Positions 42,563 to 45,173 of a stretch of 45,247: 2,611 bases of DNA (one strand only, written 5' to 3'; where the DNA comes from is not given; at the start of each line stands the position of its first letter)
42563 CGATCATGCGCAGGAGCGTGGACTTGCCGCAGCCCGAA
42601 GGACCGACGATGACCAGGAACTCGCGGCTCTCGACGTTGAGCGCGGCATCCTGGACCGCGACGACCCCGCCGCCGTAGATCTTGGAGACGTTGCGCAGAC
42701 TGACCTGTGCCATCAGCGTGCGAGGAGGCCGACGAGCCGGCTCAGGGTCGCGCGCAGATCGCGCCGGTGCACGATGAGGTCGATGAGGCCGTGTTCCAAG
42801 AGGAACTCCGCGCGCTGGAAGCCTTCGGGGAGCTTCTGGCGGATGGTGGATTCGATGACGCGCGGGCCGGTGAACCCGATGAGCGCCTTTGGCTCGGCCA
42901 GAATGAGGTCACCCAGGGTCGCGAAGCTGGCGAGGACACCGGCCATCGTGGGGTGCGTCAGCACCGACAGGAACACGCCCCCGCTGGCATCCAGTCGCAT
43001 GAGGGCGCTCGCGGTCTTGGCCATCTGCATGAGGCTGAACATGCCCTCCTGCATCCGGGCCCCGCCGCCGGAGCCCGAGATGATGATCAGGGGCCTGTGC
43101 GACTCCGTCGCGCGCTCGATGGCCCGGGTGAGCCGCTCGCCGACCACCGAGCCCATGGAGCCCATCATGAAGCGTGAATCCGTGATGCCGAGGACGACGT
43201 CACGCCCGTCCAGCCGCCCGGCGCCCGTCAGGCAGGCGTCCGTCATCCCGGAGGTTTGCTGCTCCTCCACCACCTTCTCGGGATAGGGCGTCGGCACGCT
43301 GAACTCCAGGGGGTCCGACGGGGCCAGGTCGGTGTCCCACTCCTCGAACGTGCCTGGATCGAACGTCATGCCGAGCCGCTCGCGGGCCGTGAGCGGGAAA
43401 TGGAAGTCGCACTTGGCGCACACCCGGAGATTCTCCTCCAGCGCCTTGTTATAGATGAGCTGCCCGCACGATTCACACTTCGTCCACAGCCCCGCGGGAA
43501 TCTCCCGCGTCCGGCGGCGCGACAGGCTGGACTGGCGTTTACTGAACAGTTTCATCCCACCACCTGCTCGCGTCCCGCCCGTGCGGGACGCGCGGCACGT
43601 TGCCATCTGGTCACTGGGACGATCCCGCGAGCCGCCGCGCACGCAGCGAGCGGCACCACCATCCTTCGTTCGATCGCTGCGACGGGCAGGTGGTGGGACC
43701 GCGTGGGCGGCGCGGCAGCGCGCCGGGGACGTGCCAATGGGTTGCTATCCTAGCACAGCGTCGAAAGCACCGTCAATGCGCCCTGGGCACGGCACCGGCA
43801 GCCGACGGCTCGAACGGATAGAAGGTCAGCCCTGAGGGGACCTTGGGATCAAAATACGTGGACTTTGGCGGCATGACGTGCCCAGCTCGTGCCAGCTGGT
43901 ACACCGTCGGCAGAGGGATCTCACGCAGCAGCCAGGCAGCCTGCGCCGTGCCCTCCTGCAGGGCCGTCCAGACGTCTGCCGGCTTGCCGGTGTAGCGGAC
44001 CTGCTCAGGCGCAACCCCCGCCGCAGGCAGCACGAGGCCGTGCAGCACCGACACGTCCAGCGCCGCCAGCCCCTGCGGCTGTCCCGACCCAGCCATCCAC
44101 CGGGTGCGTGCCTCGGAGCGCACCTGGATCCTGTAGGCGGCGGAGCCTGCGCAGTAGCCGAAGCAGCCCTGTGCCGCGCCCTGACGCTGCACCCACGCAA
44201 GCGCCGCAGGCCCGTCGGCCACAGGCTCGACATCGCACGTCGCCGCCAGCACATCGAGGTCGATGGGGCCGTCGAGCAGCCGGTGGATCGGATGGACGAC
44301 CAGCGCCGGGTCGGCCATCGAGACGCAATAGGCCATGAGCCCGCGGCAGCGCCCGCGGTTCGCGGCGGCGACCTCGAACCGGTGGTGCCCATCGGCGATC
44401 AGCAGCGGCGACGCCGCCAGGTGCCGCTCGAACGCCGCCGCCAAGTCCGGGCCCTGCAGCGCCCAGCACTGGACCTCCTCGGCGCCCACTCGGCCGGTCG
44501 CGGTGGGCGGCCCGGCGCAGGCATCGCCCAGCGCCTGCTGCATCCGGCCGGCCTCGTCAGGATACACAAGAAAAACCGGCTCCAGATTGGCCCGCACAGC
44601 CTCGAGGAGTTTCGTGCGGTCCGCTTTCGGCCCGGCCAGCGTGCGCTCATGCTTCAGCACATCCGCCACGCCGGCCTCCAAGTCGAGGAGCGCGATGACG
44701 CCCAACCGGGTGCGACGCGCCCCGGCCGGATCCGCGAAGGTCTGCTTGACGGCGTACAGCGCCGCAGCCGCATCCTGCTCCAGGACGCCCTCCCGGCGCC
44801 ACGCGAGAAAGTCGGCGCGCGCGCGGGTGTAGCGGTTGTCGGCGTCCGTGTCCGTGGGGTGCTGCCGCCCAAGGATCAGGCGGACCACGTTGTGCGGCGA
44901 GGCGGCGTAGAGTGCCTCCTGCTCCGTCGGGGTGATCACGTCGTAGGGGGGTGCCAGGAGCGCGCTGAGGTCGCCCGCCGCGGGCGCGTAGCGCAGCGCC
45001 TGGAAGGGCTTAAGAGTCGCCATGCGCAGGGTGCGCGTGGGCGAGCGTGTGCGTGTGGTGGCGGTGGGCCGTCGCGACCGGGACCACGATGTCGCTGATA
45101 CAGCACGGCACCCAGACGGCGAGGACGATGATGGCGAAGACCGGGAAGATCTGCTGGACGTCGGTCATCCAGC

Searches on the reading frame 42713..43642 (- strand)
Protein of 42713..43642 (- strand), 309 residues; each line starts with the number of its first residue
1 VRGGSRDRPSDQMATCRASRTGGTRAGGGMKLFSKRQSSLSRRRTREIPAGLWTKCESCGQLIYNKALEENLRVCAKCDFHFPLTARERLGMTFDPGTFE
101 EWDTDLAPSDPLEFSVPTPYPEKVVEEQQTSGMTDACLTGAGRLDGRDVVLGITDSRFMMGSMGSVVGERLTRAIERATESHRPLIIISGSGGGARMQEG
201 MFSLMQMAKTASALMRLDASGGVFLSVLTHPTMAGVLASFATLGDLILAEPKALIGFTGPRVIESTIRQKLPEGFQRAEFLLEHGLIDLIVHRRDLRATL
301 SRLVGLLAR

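Call 14: search_protein_families(library=pfam, proteins=[window:42713-43642:-], max_evalue=0.01)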
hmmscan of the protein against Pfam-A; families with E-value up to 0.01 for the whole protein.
window:42713-43642:- (309 aa): 2 families
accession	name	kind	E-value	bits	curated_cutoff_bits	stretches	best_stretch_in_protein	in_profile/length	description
PF01039.27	Carboxyl_trans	-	2.5e-19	69.7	22.3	1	84-266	8-176/493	Carboxyl transferase domain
PF17848.7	Zn_ribbon_ACC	-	9e-11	42.2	24.5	1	53-78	1-26/26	Acetyl-CoA carboxylase zinc finger domain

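Call 63: find_homologous_proteins(query=window:42713-43642:-, max_evalue=1e-40)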
Query window:42713-43642:- (309 aa): 8000 proteins with E <= 1e-40 among 8000 candidates; the best 120 are listed.
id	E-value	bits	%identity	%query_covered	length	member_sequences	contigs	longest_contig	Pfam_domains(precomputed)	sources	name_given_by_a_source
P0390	5.5e-181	618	100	91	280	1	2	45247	PF01039.28,PF17848.8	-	-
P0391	2.1e-151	521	81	89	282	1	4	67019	PF01039.28,PF17848.8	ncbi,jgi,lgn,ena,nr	ncbi:MAG: acetyl-CoA carboxylase carboxyl transferase subunit beta [Candidatus Omnitrophica bacteriu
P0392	4.7e-151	520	82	90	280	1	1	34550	PF01039.28,PF17848.8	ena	-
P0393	1.2e-150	519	83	89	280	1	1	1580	PF01039.28,PF17848.8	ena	-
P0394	1.2e-150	519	82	90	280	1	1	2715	PF01039.28,PF17848.8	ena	-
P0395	2.3e-150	518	83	89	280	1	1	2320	PF01039.28,PF17848.8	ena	-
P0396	4.8e-150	517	83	89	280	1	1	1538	PF01039.28,PF17848.8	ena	-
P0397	1.0e-149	516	81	91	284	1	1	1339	PF01039.28,PF17848.8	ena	-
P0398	2.9e-149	514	83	90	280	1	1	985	PF01039.28,PF17848.8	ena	-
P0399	6.1e-149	513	83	89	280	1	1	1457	PF01039.28,PF17848.8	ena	-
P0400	7.9e-149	513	82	89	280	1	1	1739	PF01039.28,PF17848.8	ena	-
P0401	8.5e-149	513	83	89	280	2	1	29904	PF01039.28,PF17848.8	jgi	jgi:acetyl-CoA carboxylase carboxyl transferase subunit beta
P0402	2.2e-148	511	81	89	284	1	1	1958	PF01039.28,PF17848.8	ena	-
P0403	2.4e-148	511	81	90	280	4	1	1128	PF01039.28,PF17848.8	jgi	-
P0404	4.3e-148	510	81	91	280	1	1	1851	PF01039.28,PF17848.8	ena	-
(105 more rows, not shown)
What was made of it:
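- Tried and rejected: AccD (81-83% identical to Omnitrophica MAG proteins) points instead to Omnitrophota (call 63).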

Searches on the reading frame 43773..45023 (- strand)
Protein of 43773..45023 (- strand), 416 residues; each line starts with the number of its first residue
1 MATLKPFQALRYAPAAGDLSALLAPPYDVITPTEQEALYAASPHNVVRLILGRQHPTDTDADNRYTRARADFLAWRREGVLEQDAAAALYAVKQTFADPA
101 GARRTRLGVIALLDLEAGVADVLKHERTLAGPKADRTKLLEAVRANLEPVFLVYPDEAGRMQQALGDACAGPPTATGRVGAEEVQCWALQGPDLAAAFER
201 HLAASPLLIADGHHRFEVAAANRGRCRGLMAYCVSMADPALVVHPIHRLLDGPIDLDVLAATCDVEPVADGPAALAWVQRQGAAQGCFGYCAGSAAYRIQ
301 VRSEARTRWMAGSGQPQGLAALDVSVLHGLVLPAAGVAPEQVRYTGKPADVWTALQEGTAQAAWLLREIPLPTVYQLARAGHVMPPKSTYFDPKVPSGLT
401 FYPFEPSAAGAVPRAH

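Call 14: search_protein_families(library=pfam, proteins=[window:43773-45023:-], max_evalue=0.01)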
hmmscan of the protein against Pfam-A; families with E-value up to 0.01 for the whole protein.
window:43773-45023:- (416 aa): 1 family
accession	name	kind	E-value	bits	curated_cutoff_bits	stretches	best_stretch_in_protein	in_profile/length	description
PF06245.16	DUF1015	-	5e-62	210.1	25.8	1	4-324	1-324/325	Protein of unknown function (DUF1015)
